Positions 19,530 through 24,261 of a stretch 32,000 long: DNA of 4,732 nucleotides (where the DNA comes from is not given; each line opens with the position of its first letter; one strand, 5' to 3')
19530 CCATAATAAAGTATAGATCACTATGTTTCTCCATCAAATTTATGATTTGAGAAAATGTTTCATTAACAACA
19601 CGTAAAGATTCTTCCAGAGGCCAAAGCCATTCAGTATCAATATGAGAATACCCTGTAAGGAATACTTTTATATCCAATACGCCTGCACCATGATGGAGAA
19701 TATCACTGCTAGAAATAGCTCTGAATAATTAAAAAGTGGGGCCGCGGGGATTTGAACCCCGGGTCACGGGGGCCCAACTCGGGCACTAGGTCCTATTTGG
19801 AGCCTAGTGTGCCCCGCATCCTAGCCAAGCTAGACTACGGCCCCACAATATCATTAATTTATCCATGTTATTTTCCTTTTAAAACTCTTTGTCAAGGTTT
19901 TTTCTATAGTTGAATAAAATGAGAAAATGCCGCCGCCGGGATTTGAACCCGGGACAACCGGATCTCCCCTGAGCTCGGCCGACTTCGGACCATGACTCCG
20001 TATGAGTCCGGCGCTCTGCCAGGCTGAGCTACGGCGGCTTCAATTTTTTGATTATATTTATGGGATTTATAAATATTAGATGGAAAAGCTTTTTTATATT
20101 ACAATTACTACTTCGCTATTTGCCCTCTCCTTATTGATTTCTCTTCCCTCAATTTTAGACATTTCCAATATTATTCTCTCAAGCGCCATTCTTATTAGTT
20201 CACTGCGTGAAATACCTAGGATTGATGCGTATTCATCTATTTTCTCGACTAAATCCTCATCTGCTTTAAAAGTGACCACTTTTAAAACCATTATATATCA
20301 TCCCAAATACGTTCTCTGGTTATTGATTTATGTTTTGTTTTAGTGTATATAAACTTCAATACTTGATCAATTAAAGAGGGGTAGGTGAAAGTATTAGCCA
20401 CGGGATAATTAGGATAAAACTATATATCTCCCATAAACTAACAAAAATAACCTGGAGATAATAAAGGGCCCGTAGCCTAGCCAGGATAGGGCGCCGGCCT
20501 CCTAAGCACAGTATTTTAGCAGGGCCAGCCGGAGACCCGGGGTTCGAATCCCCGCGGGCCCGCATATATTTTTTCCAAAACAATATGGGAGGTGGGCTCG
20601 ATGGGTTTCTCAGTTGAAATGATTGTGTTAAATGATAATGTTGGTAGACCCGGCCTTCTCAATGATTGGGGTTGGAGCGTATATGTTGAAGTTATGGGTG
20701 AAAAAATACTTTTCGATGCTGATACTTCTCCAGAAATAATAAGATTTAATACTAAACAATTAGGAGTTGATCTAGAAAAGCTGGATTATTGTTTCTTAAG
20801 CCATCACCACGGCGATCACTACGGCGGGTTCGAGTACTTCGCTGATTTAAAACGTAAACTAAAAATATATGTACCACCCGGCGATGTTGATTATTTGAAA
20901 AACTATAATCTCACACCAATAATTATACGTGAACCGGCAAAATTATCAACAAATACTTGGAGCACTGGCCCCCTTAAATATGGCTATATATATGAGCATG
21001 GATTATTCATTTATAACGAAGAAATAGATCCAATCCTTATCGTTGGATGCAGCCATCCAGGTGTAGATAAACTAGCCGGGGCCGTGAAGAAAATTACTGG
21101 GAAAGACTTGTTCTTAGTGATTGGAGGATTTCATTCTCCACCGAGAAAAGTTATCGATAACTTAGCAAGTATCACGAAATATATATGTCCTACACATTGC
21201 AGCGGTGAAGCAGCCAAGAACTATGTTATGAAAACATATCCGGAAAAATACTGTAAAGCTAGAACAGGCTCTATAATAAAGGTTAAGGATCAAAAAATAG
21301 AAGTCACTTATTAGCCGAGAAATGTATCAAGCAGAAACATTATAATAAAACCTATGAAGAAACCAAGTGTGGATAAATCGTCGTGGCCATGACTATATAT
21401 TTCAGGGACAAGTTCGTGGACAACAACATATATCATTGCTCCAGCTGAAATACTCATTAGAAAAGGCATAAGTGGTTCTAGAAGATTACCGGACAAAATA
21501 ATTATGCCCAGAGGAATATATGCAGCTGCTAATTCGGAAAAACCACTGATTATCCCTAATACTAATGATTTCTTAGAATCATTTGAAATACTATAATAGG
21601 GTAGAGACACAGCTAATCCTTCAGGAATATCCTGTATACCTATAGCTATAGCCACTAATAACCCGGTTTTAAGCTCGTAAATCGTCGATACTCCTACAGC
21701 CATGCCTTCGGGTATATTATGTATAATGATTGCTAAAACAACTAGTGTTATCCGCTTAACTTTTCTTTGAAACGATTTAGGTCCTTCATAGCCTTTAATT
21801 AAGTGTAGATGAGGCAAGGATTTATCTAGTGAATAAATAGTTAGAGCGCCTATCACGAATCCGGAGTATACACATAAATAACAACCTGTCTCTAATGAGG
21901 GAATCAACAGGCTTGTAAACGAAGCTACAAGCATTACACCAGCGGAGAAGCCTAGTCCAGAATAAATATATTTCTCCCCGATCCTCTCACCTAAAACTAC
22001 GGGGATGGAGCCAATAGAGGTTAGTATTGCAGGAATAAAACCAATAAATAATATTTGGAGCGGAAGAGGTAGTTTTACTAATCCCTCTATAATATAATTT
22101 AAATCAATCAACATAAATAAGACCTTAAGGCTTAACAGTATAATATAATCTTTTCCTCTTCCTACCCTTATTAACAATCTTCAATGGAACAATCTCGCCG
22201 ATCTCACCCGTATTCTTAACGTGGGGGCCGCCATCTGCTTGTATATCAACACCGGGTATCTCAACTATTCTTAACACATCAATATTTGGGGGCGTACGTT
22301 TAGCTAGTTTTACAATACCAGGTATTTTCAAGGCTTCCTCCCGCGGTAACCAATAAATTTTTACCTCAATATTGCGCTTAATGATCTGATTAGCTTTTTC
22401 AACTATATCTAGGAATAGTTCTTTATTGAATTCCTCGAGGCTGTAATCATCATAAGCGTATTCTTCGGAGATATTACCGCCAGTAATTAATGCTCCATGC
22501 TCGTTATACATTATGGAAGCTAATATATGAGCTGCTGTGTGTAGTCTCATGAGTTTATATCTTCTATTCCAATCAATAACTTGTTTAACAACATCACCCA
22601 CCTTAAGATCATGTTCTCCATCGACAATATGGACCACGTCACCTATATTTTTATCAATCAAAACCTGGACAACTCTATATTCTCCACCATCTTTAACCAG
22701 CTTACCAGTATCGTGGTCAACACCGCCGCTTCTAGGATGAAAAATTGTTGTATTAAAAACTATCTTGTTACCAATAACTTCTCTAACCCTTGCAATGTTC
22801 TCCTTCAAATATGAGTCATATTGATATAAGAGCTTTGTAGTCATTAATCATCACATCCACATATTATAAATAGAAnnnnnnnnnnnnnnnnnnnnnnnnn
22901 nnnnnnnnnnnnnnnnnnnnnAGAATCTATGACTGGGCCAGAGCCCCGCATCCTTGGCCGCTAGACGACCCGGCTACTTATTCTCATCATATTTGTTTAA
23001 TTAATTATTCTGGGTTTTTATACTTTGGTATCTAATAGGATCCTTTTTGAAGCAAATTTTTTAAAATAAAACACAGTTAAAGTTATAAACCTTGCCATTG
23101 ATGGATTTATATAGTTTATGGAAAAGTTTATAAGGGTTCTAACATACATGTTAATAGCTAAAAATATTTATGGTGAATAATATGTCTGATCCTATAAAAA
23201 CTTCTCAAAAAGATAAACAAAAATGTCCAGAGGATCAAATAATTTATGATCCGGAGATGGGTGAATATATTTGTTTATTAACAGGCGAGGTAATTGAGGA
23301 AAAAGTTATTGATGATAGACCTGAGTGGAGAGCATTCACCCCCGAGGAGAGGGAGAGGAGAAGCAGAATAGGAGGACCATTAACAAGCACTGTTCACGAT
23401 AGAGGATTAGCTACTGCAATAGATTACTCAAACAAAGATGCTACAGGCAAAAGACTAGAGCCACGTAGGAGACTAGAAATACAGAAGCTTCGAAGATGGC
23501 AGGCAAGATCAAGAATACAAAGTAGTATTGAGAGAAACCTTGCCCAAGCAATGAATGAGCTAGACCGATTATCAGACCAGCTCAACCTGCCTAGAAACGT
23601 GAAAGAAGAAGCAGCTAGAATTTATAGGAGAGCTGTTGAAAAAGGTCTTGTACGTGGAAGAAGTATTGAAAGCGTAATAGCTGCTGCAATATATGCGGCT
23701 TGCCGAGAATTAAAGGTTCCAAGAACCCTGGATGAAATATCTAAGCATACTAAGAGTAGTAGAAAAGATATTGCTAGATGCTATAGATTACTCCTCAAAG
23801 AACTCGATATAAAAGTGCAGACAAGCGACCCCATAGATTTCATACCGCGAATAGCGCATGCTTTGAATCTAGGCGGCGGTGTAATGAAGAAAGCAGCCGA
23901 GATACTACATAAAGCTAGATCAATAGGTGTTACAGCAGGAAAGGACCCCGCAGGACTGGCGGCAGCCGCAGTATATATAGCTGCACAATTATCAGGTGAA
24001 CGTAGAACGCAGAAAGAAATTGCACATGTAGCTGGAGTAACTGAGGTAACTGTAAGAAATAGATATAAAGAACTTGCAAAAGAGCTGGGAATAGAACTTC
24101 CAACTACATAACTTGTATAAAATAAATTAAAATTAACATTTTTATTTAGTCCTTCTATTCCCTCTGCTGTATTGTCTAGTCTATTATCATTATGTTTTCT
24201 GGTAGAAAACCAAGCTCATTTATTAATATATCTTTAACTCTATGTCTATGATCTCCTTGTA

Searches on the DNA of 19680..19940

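Call 85: search_rna_families(source=window, start=19680, end=19940, threshold=evalue, max_evalue=1, show_alignments=1)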
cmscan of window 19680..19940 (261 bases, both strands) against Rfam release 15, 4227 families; matches with E-value up to 1: 3.
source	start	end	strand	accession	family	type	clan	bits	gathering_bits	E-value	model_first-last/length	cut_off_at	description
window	19737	19844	-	RF00005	tRNA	Gene; tRNA;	CL00001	46.8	29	3e-09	1-71/71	no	tRNA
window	19738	19786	-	RF01684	mascRNA-menRNA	Gene;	-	22.3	42.5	0.022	1-56/56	no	MALAT1-associated small cytoplasmic RNA/MEN beta RNA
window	19680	19761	-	RF04321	tmRNA_permuted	Gene;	-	13.6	47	0.67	36-87/213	3'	permuted transfer-messenger RNA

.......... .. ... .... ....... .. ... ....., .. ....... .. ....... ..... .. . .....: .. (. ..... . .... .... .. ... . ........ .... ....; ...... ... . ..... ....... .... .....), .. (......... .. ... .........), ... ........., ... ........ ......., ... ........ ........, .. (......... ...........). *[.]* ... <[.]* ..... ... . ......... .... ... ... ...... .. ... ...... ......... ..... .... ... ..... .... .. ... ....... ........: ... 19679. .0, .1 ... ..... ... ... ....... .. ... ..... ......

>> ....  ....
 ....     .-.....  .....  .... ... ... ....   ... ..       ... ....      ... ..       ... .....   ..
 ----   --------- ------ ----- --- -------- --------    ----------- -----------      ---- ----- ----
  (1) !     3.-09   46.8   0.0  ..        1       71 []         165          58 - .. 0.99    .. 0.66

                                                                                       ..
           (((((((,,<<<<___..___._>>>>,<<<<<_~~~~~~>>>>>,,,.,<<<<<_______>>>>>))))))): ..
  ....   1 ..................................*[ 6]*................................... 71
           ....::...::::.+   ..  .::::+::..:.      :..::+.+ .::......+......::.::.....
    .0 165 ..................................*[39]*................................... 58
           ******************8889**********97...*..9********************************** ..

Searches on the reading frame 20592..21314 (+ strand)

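Call 35: search_protein_families(library=pfam, proteins=[window:20592-21314:+], max_evalue=0.001)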
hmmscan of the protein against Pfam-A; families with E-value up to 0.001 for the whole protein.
window:20592-21314:+ (240 aa): 2 families
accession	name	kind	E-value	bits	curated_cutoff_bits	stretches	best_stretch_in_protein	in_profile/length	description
PF00753.33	Lactamase_B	-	5.1e-10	40.1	22.7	1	28-156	7-152/196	Metallo-beta-lactamase superfamily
PF12706.13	Lactamase_B_2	-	2.8e-06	27.5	27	1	44-111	6-79/200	Beta-lactamase superfamily domain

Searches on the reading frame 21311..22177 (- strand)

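Call 35: search_protein_families(library=pfam, proteins=[window:21311-22177:-], max_evalue=0.001)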
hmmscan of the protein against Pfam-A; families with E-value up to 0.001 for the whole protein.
window:21311-22177:- (288 aa): 1 family
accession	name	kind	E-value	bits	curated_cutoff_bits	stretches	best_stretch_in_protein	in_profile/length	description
PF02535.28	Zip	-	2.8e-23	83.1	35.1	1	142-283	177-322/323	ZIP Zinc transporter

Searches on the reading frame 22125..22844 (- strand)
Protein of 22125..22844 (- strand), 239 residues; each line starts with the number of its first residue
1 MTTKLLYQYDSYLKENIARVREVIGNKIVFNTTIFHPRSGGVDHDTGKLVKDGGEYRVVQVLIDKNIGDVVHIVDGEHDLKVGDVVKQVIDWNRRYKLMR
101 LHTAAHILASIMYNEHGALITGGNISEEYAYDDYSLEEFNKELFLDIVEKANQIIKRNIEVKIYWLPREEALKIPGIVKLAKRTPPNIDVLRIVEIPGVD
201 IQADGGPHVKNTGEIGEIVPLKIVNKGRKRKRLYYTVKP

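Call 35: search_protein_families(library=pfam, proteins=[window:22125-22844:-], max_evalue=0.001)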
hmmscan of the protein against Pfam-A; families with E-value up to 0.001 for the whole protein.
window:22125-22844:- (239 aa): 2 families
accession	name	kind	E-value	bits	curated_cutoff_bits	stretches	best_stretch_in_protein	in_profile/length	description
PF07973.19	tRNA_SAD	-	8.5e-11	42.1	24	1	191-234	1-44/44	Threonyl and Alanyl tRNA synthetase second additional domain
PF01411.24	tRNA-synt_2c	-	2.7e-10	39.8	30.3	1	14-94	473-552/552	tRNA synthetases class II (A)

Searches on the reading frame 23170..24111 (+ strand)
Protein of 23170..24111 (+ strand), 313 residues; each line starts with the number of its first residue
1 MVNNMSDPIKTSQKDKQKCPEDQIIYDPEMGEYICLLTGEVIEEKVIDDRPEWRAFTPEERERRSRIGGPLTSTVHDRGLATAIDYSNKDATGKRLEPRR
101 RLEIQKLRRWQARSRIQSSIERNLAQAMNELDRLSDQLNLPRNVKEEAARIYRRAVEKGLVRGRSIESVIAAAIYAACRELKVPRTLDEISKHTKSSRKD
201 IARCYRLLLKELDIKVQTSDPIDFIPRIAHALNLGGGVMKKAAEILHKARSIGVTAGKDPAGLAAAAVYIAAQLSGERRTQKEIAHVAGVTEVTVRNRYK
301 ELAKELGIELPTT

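Call 35: search_protein_families(library=pfam, proteins=[window:23170-24111:+], max_evalue=0.001)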
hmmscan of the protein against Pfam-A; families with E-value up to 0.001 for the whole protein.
window:23170-24111:+ (313 aa): 6 families
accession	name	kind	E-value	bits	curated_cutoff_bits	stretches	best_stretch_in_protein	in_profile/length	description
PF00382.24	TFIIB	-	1.2e-48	163.4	23.6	2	216-304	3-91/92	Transcription factor TFIIB repeat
PF08271.17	Zn_Ribbon_TF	-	1.6e-08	34.4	29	1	18-56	2-43/43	TFIIB zinc-binding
PF02984.24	Cyclin_C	-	2.4e-07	31.2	22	0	168-212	45-90/119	Cyclin, C-terminal domain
PF21886.1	BRF2-like_C_cyclin_rpt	-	6.4e-05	23.5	27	0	143-213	32-103/138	BRF2-like, C-terminal cyclin repeat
PF04545.22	Sigma70_r4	-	8e-05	22.5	24.1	0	276-301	18-43/50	Sigma-70, region 4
PF00134.28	Cyclin_N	-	0.00093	19.3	23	0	126-216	33-126/127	Cyclin, N-terminal domain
